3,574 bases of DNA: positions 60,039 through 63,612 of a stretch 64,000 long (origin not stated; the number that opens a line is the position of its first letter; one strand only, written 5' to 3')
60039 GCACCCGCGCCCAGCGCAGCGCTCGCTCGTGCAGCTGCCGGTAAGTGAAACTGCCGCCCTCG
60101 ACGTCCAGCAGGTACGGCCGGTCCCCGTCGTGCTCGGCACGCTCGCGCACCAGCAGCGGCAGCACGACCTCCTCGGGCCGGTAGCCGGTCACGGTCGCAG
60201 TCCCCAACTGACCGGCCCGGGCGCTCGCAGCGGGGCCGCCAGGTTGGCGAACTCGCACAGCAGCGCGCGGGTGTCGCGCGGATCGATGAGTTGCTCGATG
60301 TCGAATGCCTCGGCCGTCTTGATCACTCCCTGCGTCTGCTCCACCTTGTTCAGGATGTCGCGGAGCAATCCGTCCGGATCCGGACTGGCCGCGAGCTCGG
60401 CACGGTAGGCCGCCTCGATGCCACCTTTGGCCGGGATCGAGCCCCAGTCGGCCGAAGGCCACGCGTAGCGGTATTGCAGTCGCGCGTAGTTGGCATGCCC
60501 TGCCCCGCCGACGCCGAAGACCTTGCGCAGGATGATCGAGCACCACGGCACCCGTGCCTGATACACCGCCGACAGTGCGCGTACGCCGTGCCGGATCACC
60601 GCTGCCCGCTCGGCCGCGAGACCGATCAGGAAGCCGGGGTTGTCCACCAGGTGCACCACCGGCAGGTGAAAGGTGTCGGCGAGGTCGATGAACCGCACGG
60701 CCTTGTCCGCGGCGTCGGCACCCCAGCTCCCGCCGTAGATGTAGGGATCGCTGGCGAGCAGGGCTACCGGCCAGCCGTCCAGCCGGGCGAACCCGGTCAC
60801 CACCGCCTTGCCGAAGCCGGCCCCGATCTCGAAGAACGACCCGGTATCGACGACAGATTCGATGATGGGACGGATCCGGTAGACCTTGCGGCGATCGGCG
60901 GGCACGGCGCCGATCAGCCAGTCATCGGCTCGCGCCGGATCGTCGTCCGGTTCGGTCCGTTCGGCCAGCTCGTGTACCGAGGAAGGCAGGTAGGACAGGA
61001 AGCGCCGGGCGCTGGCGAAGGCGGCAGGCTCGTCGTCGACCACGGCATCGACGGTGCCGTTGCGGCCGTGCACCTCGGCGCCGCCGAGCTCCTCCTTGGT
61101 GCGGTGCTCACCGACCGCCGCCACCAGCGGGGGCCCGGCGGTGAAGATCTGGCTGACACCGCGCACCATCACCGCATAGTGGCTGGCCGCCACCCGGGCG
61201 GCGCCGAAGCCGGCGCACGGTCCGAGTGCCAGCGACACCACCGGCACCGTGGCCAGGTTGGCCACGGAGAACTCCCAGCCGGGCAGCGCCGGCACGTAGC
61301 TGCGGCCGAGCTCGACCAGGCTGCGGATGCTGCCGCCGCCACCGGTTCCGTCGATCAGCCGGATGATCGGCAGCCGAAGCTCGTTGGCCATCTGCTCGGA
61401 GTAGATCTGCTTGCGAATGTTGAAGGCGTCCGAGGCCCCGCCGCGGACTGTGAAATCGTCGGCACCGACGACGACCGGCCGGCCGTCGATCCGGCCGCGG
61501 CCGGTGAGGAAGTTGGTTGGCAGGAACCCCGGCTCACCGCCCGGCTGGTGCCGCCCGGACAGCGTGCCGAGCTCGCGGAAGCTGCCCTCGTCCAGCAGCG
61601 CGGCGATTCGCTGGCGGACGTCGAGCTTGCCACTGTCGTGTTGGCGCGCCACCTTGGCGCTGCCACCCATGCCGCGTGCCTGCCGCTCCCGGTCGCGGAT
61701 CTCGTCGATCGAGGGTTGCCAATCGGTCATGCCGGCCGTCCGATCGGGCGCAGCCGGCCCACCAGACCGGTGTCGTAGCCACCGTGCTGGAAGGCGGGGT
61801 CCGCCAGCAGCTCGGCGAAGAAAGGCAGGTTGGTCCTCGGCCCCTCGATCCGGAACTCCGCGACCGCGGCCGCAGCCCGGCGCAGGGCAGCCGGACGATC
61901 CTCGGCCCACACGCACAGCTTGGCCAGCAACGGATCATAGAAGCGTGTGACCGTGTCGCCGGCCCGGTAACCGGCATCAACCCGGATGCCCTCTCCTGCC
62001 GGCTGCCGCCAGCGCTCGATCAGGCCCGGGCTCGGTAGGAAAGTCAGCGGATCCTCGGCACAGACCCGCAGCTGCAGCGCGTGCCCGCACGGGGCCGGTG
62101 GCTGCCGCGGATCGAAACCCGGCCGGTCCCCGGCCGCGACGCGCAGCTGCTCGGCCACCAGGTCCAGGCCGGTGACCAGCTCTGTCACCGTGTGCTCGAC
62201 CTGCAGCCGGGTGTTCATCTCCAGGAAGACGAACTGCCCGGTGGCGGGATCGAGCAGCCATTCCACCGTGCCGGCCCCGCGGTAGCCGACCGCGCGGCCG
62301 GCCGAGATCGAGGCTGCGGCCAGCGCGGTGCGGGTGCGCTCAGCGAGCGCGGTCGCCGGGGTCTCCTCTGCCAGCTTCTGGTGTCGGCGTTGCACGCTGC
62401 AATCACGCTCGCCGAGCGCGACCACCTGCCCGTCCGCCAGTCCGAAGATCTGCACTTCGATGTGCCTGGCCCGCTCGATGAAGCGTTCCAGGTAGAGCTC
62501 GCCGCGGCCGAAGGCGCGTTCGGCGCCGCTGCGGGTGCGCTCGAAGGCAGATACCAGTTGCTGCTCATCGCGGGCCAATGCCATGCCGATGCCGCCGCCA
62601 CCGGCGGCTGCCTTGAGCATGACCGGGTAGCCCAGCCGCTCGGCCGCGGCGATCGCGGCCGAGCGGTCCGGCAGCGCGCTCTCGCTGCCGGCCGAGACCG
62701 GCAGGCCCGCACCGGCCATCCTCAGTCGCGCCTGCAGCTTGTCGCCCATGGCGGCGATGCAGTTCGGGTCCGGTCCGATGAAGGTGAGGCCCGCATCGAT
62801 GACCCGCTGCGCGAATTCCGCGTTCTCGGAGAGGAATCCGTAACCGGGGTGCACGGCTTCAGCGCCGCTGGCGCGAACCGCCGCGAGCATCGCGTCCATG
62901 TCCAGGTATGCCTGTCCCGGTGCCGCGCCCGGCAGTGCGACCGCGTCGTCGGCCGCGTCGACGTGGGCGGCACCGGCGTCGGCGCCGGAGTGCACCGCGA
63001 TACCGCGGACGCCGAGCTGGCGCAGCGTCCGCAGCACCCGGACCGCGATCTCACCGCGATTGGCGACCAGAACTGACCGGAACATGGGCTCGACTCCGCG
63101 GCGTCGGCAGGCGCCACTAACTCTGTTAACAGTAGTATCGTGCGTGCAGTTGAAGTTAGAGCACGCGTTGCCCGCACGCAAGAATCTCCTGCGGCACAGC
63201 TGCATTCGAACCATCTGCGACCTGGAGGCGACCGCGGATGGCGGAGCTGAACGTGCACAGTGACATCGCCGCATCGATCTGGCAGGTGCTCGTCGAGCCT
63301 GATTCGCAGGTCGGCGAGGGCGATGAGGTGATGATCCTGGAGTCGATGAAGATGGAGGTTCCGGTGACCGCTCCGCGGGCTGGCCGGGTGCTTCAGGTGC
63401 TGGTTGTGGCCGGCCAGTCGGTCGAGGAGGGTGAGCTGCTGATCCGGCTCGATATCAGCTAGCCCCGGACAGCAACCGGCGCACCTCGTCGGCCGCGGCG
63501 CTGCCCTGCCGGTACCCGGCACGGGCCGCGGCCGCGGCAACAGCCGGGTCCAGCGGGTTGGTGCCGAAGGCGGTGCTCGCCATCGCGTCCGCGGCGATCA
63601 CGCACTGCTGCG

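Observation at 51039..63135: Shared 16-bp motif at all three promoter regions of the acyl-CoA cluster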

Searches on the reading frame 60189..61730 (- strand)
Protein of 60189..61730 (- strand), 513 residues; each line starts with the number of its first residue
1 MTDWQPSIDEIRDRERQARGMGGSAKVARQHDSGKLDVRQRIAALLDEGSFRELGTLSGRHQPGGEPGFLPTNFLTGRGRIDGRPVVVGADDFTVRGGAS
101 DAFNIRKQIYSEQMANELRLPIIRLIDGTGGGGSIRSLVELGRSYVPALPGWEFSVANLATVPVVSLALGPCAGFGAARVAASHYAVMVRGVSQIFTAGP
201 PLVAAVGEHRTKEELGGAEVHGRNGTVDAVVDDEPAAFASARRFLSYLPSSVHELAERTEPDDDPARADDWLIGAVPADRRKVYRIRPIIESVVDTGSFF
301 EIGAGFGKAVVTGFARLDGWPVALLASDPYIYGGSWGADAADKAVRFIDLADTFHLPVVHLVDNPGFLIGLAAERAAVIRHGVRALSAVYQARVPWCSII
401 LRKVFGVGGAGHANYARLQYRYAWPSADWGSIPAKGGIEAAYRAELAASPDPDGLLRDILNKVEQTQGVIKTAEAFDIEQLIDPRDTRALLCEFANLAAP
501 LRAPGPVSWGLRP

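Call 15: search_protein_families(library=pfam, proteins=[window:60189-61730:-])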
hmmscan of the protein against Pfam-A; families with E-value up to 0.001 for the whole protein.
window:60189-61730:- (513 aa): 2 families
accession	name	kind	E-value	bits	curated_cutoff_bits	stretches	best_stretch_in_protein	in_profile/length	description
PF01039.27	Carboxyl_trans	-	9.2e-88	295.4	22.3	1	29-498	1-478/493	Carboxyl transferase domain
PF03255.19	ACCA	-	2e-10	40.8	23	1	341-410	133-198/310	Acetyl co-enzyme A carboxylase carboxyltransferase-like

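Call 16: search_protein_families(library=ncbifam, proteins=[window:60189-61730:-])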
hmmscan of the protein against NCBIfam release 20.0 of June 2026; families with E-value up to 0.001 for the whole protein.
window:60189-61730:- (513 aa): 7 families
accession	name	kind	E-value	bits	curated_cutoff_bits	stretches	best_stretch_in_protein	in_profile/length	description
TIGR01117.1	mmdA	subfamily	4.8e-87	292.9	998.8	1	8-493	3-490/512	methylmalonyl-CoA decarboxylase subunit alpha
NF041504.1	AccA_sub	subfamily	3.6e-11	42.9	300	1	308-411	39-146/257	carboxyltransferase subunit alpha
TIGR00513.1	accA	equivalog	9.9e-11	41.6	319.3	1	308-413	96-205/321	acetyl-CoA carboxylase carboxyl transferase subunit alpha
NF004344.0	PRK05724.1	equivalog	8.3e-10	38.4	357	1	342-411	138-203/319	acetyl-CoA carboxylase carboxyltransferase subunit alpha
TIGR00515.1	accD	equivalog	1.3e-09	37.8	317.45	0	308-362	108-162/285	acetyl-CoA carboxylase, carboxyltransferase subunit beta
NF005530.0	PRK07189.1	equivalog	1.2e-06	27.9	228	0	34-238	14-232/303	biotin-independent malonate decarboxylase subunit beta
TIGR03133.1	malonate_beta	equivalog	0.00062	19.1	278.15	0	37-99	7-74/274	biotin-independent malonate decarboxylase subunit beta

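Call 21: find_related_loci(query=window:60189-61730:-, collection=genome_contigs, flank=10000)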
Query window:60189-61730:- (513 aa) in genome_contigs; peptide patterns used: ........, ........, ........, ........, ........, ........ (x = any residue, [..] = any of these).
337 stretches matched a pattern; 125 encode a relative of the query (tblastn E <= 1e-3); the best 80 are kept; 80 distinct loci.
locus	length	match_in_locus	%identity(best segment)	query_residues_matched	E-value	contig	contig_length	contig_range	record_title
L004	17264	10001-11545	81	1-513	0e+0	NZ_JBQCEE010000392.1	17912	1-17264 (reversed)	MAG: Jatrophihabitans sp. isolate bin1080 k127_1529664, whole genome shotgun sequence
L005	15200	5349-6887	61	4-513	0e+0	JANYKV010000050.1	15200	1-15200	MAG: Gemmatimonadetes bacterium isolate GL140_5_metabinner_5 GL140_5_k141_1293401, whole genome shotgun sequence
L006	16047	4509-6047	64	4-513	0e+0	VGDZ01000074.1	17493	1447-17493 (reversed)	MAG: Alphaproteobacteria bacterium isolate M_DeepCast_65m_m2_129 M_DeepCast_65m_m2_129_Ga0194120_10005976, whole genome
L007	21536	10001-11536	63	4-513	0e+0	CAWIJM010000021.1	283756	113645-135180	MAG: uncultured Actinomycetes bacterium isolate MFD04944.bin.2.40 genome assembly, contig: contig_55851, whole genome sh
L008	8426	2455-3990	67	3-511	0e+0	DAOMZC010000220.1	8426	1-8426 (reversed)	MAG TPA_asm: Pseudomonadota bacterium isolate AMR_MDS_5610 NODE_1789_length_8426_cov_6.812567, whole genome shotgun sequ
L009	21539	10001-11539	63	4-513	0e+0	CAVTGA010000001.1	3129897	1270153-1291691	MAG: uncultured Alphaproteobacteria bacterium isolate MFD09212.bin.1.19 genome assembly, contig: contig_3010, whole geno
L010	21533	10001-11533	64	4-512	0e+0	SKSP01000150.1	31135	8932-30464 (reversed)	MAG: Ilumatobacteraceae bacterium isolate CSSed162cmA_524 CSSed16-2cmA-1947, whole genome shotgun sequence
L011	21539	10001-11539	61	4-513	0e+0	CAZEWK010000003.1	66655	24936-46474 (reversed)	MAG TPA_asm: uncultured Rhodospirillaceae bacterium isolate SRP092796_co2_683 genome assembly, contig: k141_2752298, who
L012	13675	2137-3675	62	2-512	0e+0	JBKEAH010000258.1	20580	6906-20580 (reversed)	MAG: Desertimonas sp. isolate VLC_103 k121_19960256, whole genome shotgun sequence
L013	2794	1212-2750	61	4-513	0e+0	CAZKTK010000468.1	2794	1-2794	MAG TPA_asm: uncultured Rhodospirillaceae bacterium isolate SRP260945_co1_88 genome assembly, contig: NODE_82850_length_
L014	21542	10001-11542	63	3-513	0e+0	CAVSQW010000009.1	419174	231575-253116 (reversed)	MAG: uncultured Gemmatimonadales bacterium isolate MFD05684.bin.2.73 genome assembly, contig: contig_40326, whole genome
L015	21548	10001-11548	60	1-513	0e+0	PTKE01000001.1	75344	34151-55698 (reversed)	MAG: Alphaproteobacteria bacterium MarineAlpha9_Bin6 CFH36_1, whole genome shotgun sequence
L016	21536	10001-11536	64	4-513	0e+0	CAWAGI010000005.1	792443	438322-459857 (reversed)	MAG: uncultured Actinomycetes bacterium isolate MFD04944.bin.2.34 genome assembly, contig: contig_41223, whole genome sh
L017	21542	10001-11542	61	3-513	0e+0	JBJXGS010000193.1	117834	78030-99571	MAG: Burkholderiales bacterium isolate F1F2.bin.191 k127_6523495, whole genome shotgun sequence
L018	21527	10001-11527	63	4-510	0e+0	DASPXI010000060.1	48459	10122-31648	MAG TPA_asm: Acidimicrobiia bacterium isolate SMAG_U11563 k141_909022, whole genome shotgun sequence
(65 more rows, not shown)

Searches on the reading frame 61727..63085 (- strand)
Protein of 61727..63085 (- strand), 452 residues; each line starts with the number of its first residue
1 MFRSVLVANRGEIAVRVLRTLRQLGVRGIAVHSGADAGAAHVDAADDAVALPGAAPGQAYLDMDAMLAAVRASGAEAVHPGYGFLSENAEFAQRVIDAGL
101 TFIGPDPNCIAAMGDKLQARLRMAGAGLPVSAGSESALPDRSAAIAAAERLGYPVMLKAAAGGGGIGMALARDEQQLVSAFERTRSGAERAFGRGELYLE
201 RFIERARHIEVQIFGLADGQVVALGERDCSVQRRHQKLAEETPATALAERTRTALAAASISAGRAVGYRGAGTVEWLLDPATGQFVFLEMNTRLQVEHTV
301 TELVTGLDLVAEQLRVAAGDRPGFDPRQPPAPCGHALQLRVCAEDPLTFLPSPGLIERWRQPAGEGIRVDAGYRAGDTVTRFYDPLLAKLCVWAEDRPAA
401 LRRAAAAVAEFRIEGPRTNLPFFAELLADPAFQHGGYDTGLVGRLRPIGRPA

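Call 15: search_protein_families(library=pfam, proteins=[window:61727-63085:-])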
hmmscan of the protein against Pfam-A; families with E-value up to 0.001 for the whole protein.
window:61727-63085:- (452 aa): 6 families
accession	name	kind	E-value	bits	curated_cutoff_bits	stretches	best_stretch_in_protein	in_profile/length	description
PF02786.22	CPSase_L_D2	-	1.4e-65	221.2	19.8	1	115-320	1-206/211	Carbamoyl-phosphate synthase L chain, ATP binding domain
PF00289.28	Biotin_carb_N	-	3.4e-40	137.4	25.5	1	1-110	1-110/110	Biotin carboxylase, N-terminal domain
PF02785.25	Biotin_carb_C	-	4.4e-34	117.3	32.4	1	338-442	1-106/108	Biotin carboxylase C-terminal domain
PF07478.18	Dala_Dala_lig_C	-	3e-10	40.4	24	1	145-292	29-174/204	D-ala D-ala ligase C-terminus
PF08443.16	RimK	-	4.8e-05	23.5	21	1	143-299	32-172/188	RimK-like ATP-grasp domain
PF02222.28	ATP-grasp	-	7.6e-05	22.9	27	1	138-277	16-148/179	ATP-grasp domain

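Call 16: search_protein_families(library=ncbifam, proteins=[window:61727-63085:-])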
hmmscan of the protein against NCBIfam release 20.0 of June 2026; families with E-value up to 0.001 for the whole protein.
window:61727-63085:- (452 aa): 29 families (the best 25 are shown)
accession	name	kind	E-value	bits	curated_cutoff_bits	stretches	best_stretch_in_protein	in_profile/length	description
NF006367.0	PRK08591.1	subfamily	1.8e-160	534.6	597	1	1-440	1-439/451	acetyl-CoA carboxylase biotin carboxylase subunit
NF009554.0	PRK12999.1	equivalog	9.5e-156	520.4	965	1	2-442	5-452/1147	pyruvate carboxylase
NF006406.0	PRK08654.1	equivalog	1.8e-152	508.3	739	1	1-442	1-440/499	acetyl-CoA carboxylase biotin carboxylase subunit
NF009471.0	PRK12833.1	equivalog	5.1e-152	506.7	686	1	3-441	6-443/467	acetyl-CoA carboxylase biotin carboxylase subunit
TIGR02712.1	urea_carbox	equivalog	3.4e-151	505.3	1303.85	1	2-442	1-439/1201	urea carboxylase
TIGR00514.1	accC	equivalog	1.4e-147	492.1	626.5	1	2-442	2-441/449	acetyl-CoA carboxylase biotin carboxylase subunit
NF005525.0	PRK07178.1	equivalog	3.3e-140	467.8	768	1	1-443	1-440/471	acetyl-CoA carboxylase biotin carboxylase subunit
TIGR01235.1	pyruv_carbox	equivalog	1.7e-137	459.7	1114.45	1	4-442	1-448/1143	pyruvate carboxylase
NF004085.0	PRK05586.1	equivalog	3.2e-136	454.8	723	1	1-442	1-441/448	acetyl-CoA carboxylase biotin carboxylase subunit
NF006286.0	PRK08462.1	equivalog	2.8e-135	451.6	740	1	3-441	5-440/445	acetyl-CoA carboxylase biotin carboxylase subunit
NF006287.0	PRK08463.1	equivalog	2.3e-118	396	775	1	1-442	1-441/479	acetyl-CoA carboxylase subunit A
TIGR01205.1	D_ala_D_alaTIGR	subfamily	2.5e-11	43.1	245.65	1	99-292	90-285/318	D-alanine--D-alanine ligase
TIGR00768.1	rimK_fam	subfamily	3.5e-11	43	143.4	1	99-312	72-271/276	RimK family alpha-L-glutamate ligase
NF002563.0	PRK02186.1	subfamily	3.9e-11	42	625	1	104-327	96-312/890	argininosuccinate lyase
NF046056.1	BPTD_3102_fam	hypoth_equivalog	2.6e-10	40.5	200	1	205-297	31-123/207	BPTD_3102 family carboxylase-like protein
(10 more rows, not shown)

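Call 17: find_encoding_contigs(protein=window:61727-63085:-, flank=10000, max_places=6)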
Protein window:61727-63085:- (452 aa): no gene with exactly this product is on record in the collection.

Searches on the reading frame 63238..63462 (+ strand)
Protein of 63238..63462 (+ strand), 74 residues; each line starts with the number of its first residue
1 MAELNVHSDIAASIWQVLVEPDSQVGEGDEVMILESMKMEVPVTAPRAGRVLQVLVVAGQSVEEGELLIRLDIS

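Call 19: find_encoding_contigs(protein=window:63238-63462:+, flank=10000, max_places=6)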
Protein window:63238-63462:+ (74 aa): 2 contigs read that carry it; 2 places shown.
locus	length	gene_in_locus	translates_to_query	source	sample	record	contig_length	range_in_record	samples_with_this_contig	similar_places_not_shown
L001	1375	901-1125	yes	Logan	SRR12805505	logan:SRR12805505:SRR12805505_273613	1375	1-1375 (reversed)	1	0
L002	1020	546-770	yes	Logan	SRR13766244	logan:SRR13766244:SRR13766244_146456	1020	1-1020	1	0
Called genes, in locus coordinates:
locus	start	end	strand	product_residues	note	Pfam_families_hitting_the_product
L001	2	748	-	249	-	?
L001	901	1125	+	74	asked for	PF00364:Biotin_lipoyl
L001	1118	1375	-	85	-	?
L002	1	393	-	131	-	?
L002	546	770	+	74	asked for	PF00364:Biotin_lipoyl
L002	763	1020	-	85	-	?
